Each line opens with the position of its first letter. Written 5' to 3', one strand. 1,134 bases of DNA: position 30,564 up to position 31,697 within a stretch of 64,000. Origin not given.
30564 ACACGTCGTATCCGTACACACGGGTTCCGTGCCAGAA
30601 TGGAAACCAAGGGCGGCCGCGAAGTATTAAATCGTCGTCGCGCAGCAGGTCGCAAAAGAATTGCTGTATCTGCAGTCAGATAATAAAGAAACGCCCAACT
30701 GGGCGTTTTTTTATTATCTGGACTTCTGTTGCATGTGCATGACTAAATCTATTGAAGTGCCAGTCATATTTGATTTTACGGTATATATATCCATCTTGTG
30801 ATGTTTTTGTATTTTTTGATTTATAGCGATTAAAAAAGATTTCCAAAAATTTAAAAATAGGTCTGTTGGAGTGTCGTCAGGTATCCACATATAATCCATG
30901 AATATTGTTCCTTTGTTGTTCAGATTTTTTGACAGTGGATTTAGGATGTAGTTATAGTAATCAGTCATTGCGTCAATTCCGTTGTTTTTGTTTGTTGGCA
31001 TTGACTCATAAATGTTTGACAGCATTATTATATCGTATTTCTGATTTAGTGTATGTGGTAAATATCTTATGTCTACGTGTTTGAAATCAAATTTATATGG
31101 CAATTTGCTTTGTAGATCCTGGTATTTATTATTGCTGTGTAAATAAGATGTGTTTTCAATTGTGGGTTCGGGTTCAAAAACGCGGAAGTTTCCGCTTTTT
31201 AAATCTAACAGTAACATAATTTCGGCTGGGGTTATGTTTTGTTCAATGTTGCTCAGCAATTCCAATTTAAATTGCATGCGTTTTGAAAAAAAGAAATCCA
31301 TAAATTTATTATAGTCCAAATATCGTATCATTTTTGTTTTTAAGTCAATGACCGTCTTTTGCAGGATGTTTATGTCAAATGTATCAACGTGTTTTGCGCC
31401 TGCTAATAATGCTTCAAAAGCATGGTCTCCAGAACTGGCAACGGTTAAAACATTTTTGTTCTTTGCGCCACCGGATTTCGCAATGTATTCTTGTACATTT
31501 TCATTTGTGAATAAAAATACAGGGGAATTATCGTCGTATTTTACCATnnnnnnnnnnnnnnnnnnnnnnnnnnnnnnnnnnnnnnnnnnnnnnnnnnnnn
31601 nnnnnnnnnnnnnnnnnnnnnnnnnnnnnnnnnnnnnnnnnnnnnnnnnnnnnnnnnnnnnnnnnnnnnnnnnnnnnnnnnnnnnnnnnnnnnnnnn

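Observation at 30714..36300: AT-rich 5.6-kb block between the rpmH terminator and tRNA-Gln: BtaA-like enzyme, twin APH-like kinases, M20 deacylase and unknowns, each insulated by bidirectional hairpins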

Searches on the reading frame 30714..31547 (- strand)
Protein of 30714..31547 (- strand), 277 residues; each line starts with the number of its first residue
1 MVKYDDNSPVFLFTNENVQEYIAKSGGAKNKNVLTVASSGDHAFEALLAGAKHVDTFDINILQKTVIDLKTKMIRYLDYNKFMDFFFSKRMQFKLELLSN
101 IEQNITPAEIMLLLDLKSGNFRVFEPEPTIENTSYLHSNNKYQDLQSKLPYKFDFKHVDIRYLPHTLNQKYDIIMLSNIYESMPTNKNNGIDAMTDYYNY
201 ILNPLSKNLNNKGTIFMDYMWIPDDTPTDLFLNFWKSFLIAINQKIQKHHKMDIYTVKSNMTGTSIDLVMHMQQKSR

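Call 6: search_protein_families(library=pfam, proteins=[window:30714-31547:-], max_evalue=0.01)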
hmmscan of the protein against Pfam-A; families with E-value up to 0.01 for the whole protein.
window:30714-31547:- (277 aa): 1 family
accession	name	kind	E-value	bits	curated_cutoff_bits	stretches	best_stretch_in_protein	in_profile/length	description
PF11899.13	DUF3419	-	1.3e-09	38.2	28.2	1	29-99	30-100/385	Protein of unknown function (DUF3419)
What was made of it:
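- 30714..31547 (-): Short DUF3419-family SAM-dependent transferase (277 aa). Pfam DUF3419, 38.2 bits, profile positions 30-100 of 385 (call 6).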

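Call 7: search_protein_families(library=ncbifam, proteins=[window:30714-31547:-], max_evalue=0.01)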
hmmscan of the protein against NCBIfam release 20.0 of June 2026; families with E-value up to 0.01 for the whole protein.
window:30714-31547:- (277 aa): 0 families

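Call 11: find_encoding_contigs(protein=window:30714-31547:-, flank=10000, max_places=6)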
Protein window:30714-31547:- (277 aa): 10 contigs read that carry it; 4 places shown.
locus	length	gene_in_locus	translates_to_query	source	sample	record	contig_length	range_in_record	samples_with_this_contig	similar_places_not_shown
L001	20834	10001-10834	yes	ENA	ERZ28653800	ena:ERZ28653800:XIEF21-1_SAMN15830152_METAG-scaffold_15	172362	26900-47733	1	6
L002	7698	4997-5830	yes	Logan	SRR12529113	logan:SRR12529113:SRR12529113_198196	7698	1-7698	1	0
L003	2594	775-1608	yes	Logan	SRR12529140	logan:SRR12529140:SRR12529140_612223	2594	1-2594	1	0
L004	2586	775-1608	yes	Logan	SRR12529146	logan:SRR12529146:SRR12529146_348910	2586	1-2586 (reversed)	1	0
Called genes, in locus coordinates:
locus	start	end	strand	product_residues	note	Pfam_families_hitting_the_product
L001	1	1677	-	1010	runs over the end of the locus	PF00873:ACR_tran, PF03176:MMPL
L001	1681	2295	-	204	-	-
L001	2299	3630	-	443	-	PF02321:OEP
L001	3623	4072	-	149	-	PF12802:MarR_2 (weak), PF01047:MarR, PF01638:HxlR (weak)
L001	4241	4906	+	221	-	-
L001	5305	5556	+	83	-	-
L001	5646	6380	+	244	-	-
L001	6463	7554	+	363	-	PF01546:Peptidase_M20, PF07687:M20_dimer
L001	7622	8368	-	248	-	-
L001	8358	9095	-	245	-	PF01636:APH (faint)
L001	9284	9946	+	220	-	-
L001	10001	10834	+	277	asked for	PF11899:DUF3419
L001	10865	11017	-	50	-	PF00468:Ribosomal_L34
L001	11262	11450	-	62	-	-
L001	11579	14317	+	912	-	PF00521:DNA_topoisoIV, PF03989:DNA_gyraseA_C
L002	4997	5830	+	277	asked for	PF11899:DUF3419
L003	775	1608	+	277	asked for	PF11899:DUF3419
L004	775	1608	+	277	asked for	PF11899:DUF3419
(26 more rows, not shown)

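Call 24: search_solved_structures(query=window:30714-31547:-, max_evalue=1)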
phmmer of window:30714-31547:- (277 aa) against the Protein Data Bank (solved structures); distinct sequences matched with E-value up to 1: 0.

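Call 28: find_homologous_proteins(query=window:30714-31547:-, max_evalue=0.001)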
Query window:30714-31547:- (277 aa): 69 proteins with E <= 0.001 among 601 candidates.
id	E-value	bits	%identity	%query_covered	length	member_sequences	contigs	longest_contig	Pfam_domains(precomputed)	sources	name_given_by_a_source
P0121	9.5e-174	594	97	100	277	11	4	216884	PF11899.14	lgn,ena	-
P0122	6.4e-133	460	75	100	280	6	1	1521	PF11899.14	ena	-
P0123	7.2e-133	460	74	100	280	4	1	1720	PF11899.14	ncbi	-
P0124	3.4e-132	458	74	100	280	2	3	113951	PF11899.14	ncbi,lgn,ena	-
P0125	2.0e-103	364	62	100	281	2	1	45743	PF11899.14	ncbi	-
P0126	5.1e-97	343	57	99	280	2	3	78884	PF11899.14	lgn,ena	-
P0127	1.6e-75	272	51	99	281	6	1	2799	PF11899.14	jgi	jgi:hypothetical protein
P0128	4.8e-59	218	46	97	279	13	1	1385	PF11899.14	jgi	jgi:hypothetical protein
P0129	1.5e-58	217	46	97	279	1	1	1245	PF11899.14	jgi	jgi:hypothetical protein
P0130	2.2e-56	209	51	81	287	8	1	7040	PF11899.14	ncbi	-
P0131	6.5e-50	188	41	98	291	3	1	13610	PF11899.14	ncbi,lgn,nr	ncbi:MAG: DUF3419 family protein [Alphaproteobacteria bacterium]|nr:DUF3419 family protein [Alphapro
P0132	8.2e-50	188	39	98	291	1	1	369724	PF11899.14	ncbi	-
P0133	7.8e-46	175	39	99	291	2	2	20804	PF11899.14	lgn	-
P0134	9.5e-46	175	38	99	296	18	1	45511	PF11899.14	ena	-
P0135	6.2e-45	172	41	97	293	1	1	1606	PF11899.14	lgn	-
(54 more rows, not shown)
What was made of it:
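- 30714..31547 (-): 69 homologues, all short DUF3419 proteins from Alphaproteobacteria MAGs (call 28).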

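Call 30: find_encoding_contigs(protein=P0124, flank=8000, max_places=1)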
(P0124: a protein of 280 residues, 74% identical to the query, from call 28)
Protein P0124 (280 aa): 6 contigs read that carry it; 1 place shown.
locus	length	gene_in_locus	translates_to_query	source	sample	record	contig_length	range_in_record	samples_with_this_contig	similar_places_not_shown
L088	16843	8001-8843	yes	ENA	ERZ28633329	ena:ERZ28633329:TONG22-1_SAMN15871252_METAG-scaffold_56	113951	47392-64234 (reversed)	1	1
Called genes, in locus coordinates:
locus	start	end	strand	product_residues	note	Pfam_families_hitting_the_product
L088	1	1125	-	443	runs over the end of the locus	PF02321:OEP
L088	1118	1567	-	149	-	PF12802:MarR_2 (weak), PF01047:MarR, PF01638:HxlR (weak)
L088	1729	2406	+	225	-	-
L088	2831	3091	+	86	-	-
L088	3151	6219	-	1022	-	PF03797:Autotransporter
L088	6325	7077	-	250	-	-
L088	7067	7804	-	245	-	PF01636:APH (faint)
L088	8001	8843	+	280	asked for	PF11899:DUF3419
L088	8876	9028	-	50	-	PF00468:Ribosomal_L34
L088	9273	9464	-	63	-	-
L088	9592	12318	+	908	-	PF00521:DNA_topoisoIV, PF03989:DNA_gyraseA_C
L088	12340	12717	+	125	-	PF00376:MerR, PF13411:MerR_1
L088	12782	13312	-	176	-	PF09917:DUF2147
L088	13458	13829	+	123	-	-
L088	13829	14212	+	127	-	-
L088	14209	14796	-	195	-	PF00156:Pribosyltran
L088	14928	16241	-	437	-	-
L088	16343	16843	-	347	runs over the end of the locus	PF03033:Glyco_transf_28, PF04101:Glyco_tran_28_C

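Call 31: find_encoding_contigs(protein=P0126, flank=8000, max_places=1)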
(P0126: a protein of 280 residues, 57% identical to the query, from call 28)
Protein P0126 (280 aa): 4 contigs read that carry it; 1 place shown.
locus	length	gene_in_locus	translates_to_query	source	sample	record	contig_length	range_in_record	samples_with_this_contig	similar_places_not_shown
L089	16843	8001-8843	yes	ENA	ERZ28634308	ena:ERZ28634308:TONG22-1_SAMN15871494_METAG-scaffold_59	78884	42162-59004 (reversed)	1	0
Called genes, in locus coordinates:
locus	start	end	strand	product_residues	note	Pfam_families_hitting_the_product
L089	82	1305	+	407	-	-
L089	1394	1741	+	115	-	PF05656:DUF805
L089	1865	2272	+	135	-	-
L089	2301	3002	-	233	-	PF13353:Fer4_12, PF04055:Radical_SAM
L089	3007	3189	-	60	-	-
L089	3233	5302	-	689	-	PF03477:ATP-cone, PF13597:NRDD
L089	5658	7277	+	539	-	PF00501:AMP-binding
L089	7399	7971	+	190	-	-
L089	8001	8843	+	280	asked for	PF11899:DUF3419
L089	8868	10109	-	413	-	-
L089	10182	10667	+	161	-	-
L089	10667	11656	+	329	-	-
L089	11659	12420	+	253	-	PF00557:Peptidase_M24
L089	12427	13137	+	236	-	PF04002:RadC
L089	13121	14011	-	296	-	-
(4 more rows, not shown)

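Call 32: find_encoding_contigs(protein=P0132, flank=8000, max_places=1)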
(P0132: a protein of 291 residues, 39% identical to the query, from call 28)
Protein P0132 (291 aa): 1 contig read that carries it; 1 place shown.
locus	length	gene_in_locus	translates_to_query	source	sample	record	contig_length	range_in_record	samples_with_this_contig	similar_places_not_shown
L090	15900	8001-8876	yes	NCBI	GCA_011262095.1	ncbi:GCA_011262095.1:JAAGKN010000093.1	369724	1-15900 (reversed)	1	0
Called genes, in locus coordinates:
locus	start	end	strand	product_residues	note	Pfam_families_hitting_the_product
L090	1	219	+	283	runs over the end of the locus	PF04055:Radical_SAM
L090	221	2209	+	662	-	PF05649:Peptidase_M13_N, PF01431:Peptidase_M13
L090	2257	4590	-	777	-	-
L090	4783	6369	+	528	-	PF13091:PLDc_2, PF00614:PLDc (weak)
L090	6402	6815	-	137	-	PF00376:MerR, PF13411:MerR_1, PF09278:MerR-DNA-bind (weak)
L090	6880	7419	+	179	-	PF12682:Flavodoxin_4, PF12724:Flavodoxin_5 (faint)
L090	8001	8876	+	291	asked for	PF11899:DUF3419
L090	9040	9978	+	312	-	PF00108:Thiolase_N (weak), PF08545:ACP_syn_III, PF08541:ACP_syn_III_C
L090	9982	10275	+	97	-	PF00216:Bac_DNA_binding, PF18291:HU-HIG (weak)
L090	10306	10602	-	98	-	PF02381:MraZ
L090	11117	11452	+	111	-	-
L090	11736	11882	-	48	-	-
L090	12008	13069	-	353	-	PF02504:FA_synthesis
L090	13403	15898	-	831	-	?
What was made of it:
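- A distant DUF3419 homologue lies next to FabH, PlsX and a PLD-type enzyme (call 32).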

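Call 44: search_protein_families(library=padloc, proteins=[window:30714-31547:-], max_evalue=0.01)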
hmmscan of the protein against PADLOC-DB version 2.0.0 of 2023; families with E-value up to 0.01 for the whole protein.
window:30714-31547:- (277 aa): 0 families

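Call 45: search_protein_families(library=phrogs, proteins=[window:30714-31547:-], max_evalue=0.01)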
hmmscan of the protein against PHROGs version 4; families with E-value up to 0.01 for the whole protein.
window:30714-31547:- (277 aa): 0 families

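Call 54: predict_structure(alignment_id=A2)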
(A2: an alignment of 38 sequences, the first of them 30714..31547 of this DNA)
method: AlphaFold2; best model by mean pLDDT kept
length: 277 residues; sequences in the alignment: 38
mean_pLDDT: 93.0   pTM: 0.92
mean pLDDT of the five models: 93.0, 92.8, 92.7, 91.6, 91.1
residues with pLDDT >= 90: 230; 70-90: 36; 50-70: 10; < 50: 1
segments of 3 or more residues with pLDDT < 50: none
pLDDT, mean of each block of 10 residues (from residue 1): 78 93 96 95 98 98 97 98 94 94 96 90 63 95 98 96 96 95 83 95 97 96 91 97 97 96 91 91
secondary structure, 60 per line:
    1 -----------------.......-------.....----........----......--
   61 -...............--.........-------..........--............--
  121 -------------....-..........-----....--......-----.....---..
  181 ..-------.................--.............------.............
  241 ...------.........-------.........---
elements in order: H18-24 E32-36 H41-48 E53-58 H62-76 H79-87 H95-104 H107-118 H134-137 H139-148 E154-157 H160-165 E171-175 H179-182 H190-206 E209-221 H228-243 E250-258 E266-274

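Call 58: fold_search(model_id=the predicted structure, library=pdb)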
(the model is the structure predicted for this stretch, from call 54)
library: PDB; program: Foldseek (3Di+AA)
matches with E <= 10: 1564; with E <= 0.001: 551
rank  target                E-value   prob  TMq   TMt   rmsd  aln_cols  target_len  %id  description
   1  2b78                  3.6e-07  1.00  0.43  0.33   6.8       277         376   10  A putative sam-dependent methyltransferase from Streptococcus mutans (released 2006-10-31)
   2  7bkg_A                3.8e-07  1.00  0.41  0.41  11.2       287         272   10  Co-crystal structure of Human Nicotinamide N-methyltransferase (NNMT) with the tricyclic inhibitor (2) (released 2021-03-17)
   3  2i62_C                4.3e-07  1.00  0.44  0.47  10.2       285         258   10  Mouse Nicotinamide N-methyltransferase (released 2006-09-12)
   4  2iip_C                4.5e-07  1.00  0.44  0.48  10.5       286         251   11  Human Nicotinamide N-methyltransferase (released 2006-10-10)
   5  6chh_B                4.5e-07  1.00  0.42  0.43  10.5       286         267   12  Structure of human NNMT in complex with bisubstrate inhibitor MS2756 (released 2018-06-13)
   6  6chh_D                5.1e-07  1.00  0.43  0.48  10.4       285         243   12  Structure of human NNMT in complex with bisubstrate inhibitor MS2756 (released 2018-06-13)
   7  9h4z_B                6.5e-07  1.00  0.43  0.46  10.6       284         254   12  NNMT-SAM IN COMPLEX WITH 3b (released 2025-05-21)
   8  3v97_A                6.9e-07  1.00  0.41  0.19   6.0       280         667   12  Crystal structure of bifunctional methyltransferase YcbY (RlmLK) from Escherichia coli, SAH binding (released 2012-02-29)
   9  7nbj_D                6.9e-07  1.00  0.42  0.45  11.0       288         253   10  Co-crystal structure of Human Nicotinamide N-methyltransferase (NNMT) with the bisubstrate-like inhibitor (1) (released 2021-03-17)
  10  7nbq_D                7.7e-07  1.00  0.43  0.46  11.1       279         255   11  Co-crystal structure of Human Nicotinamide N-methyltransferase (NNMT) with the tricyclic inhibitor (4) (released 2021-03-17)
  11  5yjf_A                7.7e-07  1.00  0.41  0.44  10.8       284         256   12  Co-crystal structure of Human Nicotinamide N-methyltransferase (NNMT) with small molecule analog of Nicotinamide (released 2018-03-21)
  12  3eey_B                8.2e-07  1.00  0.41  0.56   7.3       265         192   10  CRYSTAL STRUCTURE OF PUTATIVE RRNA-METHYLASE FROM Clostridium thermocellum (released 2008-09-16)
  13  9h5o_B                9.2e-07  1.00  0.41  0.44  11.0       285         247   12  NNMT-SAM IN COMPLEX WITH 20s (released 2025-05-21)
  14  5dpm                  9.8e-07  1.00  0.43  0.56   6.6       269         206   14  Crystal structure of UbiG mutant in complex with SAH (released 2016-09-21)
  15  6chh_A                9.8e-07  1.00  0.45  0.47   9.9       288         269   11  Structure of human NNMT in complex with bisubstrate inhibitor MS2756 (released 2018-06-13)
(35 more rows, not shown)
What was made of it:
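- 30714..31547 (-): AF2 model pLDDT 93 with a class-I methyltransferase fold (calls 54, 58).
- Closest known: BtaA. Different: The model resembles generic small-molecule and rRNA methyltransferases (calls 6, 58).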

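Call 66: find_encoding_contigs(protein=P0121, flank=8000, max_places=2)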
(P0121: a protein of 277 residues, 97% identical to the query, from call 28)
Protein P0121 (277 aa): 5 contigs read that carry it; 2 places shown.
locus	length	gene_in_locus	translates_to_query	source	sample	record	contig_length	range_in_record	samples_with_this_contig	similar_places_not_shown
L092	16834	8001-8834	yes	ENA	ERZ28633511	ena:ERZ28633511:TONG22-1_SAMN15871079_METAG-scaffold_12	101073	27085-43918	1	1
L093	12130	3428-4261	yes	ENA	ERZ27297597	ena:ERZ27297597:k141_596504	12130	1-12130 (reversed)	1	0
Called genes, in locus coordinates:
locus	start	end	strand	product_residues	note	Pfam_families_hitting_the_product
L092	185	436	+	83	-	-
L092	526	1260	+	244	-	-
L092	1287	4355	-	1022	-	PF03797:Autotransporter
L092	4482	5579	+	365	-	PF04389:Peptidase_M28 (faint), PF01546:Peptidase_M20, PF07687:M20_dimer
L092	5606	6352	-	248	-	-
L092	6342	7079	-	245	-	PF01636:APH (faint)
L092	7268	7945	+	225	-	-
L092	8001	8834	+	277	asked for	PF11899:DUF3419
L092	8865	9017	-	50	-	PF00468:Ribosomal_L34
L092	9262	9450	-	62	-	-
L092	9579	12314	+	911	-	PF00521:DNA_topoisoIV, PF03989:DNA_gyraseA_C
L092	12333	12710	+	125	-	PF00376:MerR, PF13411:MerR_1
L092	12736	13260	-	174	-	PF09917:DUF2147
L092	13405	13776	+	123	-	-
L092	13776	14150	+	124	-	-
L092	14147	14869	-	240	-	PF18912:DZR_2, PF00156:Pribosyltran (weak)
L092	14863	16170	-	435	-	-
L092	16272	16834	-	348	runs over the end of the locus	PF03033:Glyco_transf_28, PF04101:Glyco_tran_28_C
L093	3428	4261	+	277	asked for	PF11899:DUF3419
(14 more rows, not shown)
